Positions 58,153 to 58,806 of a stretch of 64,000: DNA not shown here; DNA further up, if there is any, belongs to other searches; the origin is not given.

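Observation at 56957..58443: A 99-nt perfectly identical GC-rich leader fused to two unrelated downstream coding sequences (cassette-like architecture)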

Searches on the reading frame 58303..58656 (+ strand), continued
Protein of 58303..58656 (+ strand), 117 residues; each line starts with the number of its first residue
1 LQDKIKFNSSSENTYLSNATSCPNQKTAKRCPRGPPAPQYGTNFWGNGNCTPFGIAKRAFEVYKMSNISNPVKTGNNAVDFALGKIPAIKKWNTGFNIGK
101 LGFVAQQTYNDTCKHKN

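Call 78: find_related_loci(query=A3, collection=metagenome_contigs, flank=5000)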
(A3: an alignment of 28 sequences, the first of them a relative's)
Query A3 (281 aa) in metagenome_contigs; peptide patterns used: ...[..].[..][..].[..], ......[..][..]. (x = any residue, [..] = any of these).
407 stretches matched a pattern; 156 encode a relative of the query (tblastn E <= 1e-3); the best 80 are kept; 80 distinct loci.
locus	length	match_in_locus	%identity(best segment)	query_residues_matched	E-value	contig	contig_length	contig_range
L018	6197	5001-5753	49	1-281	3e-82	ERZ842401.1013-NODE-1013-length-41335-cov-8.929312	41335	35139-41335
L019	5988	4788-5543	49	1-281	8e-81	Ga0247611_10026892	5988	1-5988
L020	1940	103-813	46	1-281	2e-75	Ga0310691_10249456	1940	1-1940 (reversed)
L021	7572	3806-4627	47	1-281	6e-71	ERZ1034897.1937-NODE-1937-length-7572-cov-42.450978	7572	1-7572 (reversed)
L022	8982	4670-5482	48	2-281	8e-69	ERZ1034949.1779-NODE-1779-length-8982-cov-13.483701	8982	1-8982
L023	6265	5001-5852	38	1-280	3e-44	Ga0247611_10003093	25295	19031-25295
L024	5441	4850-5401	43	1-237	2e-41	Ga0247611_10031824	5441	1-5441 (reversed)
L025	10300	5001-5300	71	1-100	1e-40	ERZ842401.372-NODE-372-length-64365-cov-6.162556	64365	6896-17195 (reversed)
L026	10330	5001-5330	65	1-110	2e-40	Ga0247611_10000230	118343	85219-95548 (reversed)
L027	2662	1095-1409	64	1-101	2e-39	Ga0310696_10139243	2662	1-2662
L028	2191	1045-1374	64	1-106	3e-39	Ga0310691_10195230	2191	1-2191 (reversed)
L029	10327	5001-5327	63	1-108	1e-38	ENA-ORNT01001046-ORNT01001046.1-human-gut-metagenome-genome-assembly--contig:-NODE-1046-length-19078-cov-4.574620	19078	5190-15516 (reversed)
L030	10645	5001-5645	39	1-261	2e-38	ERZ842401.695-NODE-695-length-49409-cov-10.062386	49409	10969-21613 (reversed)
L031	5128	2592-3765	50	1-279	2e-38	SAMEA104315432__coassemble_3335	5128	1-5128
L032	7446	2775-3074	67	1-101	9e-38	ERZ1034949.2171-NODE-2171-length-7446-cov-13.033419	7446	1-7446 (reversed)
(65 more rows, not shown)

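Call 82: search_protein_families(library=pfam, max_evalue=0.1, proteins=[L002:586-1008:+, P0022, P0058, P0008, P0012, P0068, L031:4203-4604:+])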
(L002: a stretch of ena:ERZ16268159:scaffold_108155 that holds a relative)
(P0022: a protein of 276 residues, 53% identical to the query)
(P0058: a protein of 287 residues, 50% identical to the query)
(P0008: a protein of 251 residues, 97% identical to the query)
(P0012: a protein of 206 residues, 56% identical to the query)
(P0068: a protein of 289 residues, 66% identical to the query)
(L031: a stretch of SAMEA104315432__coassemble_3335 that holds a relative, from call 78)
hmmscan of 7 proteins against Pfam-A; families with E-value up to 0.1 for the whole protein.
L002:586-1008:+ (140 aa): 0 families

P0022 (276 aa): 0 families

P0058 (287 aa): 0 families

P0008 (251 aa): 0 families

P0012 (206 aa): 0 families

P0068 (289 aa): 0 families

L031:4203-4604:+ (133 aa): 1 family
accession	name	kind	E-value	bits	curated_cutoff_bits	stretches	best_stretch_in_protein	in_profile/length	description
PF22881.1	FilE_C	-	0.048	13.7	27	1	26-72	91-136/166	FilE, C-terminal domain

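Call 83: search_protein_representatives(alignment_id=A3)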
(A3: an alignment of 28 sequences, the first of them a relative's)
Query: 28 sequences, 255 profile positions. Proteins with E-value up to 0.001 (for the whole library): 324; up to 1e-10: 230; up to 1e-30: 119. The best 150 are listed.
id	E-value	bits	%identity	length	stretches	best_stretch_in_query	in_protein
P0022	3.5e-89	316.0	-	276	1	1-251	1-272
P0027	4.9e-74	266.3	-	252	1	1-254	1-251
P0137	1.1e-73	265.1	-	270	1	1-248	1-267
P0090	1.3e-72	261.7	-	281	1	1-227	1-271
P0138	1.3e-67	245.3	-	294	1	1-241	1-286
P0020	2.1e-67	244.6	-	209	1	1-156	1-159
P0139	1.6e-63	231.9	-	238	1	1-249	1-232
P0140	4.7e-63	230.4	-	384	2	1-188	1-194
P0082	1.1e-62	229.1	-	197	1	1-126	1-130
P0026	3.9e-62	227.4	-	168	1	1-126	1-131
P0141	1.5e-61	225.5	-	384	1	1-174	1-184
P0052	3.8e-61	224.1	-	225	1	1-132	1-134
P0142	1.7e-60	222.0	-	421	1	1-179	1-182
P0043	4.1e-60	220.7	-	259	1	1-149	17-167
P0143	4.1e-57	210.9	-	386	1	1-139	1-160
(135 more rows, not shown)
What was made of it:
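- On Polymorphic toxin system: A profile search finds 324 clusters at 50% identity (call 83).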
